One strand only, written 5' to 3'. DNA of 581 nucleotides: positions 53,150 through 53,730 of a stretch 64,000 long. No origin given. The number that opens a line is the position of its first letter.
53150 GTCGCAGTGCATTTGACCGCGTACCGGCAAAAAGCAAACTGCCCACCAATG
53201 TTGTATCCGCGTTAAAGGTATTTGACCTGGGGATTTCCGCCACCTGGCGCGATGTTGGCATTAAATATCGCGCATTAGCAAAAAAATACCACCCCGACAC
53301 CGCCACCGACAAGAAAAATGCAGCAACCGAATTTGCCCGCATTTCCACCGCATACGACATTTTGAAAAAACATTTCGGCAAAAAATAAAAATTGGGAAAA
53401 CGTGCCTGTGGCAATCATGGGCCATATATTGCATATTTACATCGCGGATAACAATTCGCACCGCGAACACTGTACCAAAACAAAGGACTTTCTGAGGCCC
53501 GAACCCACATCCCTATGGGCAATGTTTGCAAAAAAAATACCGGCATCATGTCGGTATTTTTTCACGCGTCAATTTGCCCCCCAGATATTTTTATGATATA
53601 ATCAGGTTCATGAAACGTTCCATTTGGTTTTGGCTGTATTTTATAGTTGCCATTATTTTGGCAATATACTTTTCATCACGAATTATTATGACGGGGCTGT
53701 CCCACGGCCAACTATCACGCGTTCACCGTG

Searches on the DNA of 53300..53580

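Call 50: search_rna_families(source=window, start=53300, end=53580, threshold=evalue, max_evalue=10, show_alignments=2)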
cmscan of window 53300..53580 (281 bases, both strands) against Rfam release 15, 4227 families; matches with E-value up to 10: 6.
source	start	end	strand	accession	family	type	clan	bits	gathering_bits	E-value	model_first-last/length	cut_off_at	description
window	53492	53563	-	RF02589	Spy779816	Gene; sRNA;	-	21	67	0.32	1-88/88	no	S. pyogenes small RNA 779816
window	53477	53563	+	RF02891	AgrB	Gene; antisense;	-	20.5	40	0.28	1-84/84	no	ArsR-gov region gene B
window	53479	53568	+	RF02053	STnc430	Gene; sRNA;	-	18.6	47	1.1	1-162/162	no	Enterobacterial sRNA STnc430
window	53530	53559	+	RF02628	Hrs1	Gene; sRNA;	-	17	56.4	0.54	1-74/74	no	Hfq-regulated sRNA 1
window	53528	53580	-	RF02074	STnc240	Gene; sRNA;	-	16.9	55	5.7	8-77/77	5'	Enterobacterial sRNA STnc240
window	53387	53453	+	RF02406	snoR120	Gene; snRNA; snoRNA; CD-box;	-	15.4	55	7.8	1-74/74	no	Small nucleolar RNA snoR120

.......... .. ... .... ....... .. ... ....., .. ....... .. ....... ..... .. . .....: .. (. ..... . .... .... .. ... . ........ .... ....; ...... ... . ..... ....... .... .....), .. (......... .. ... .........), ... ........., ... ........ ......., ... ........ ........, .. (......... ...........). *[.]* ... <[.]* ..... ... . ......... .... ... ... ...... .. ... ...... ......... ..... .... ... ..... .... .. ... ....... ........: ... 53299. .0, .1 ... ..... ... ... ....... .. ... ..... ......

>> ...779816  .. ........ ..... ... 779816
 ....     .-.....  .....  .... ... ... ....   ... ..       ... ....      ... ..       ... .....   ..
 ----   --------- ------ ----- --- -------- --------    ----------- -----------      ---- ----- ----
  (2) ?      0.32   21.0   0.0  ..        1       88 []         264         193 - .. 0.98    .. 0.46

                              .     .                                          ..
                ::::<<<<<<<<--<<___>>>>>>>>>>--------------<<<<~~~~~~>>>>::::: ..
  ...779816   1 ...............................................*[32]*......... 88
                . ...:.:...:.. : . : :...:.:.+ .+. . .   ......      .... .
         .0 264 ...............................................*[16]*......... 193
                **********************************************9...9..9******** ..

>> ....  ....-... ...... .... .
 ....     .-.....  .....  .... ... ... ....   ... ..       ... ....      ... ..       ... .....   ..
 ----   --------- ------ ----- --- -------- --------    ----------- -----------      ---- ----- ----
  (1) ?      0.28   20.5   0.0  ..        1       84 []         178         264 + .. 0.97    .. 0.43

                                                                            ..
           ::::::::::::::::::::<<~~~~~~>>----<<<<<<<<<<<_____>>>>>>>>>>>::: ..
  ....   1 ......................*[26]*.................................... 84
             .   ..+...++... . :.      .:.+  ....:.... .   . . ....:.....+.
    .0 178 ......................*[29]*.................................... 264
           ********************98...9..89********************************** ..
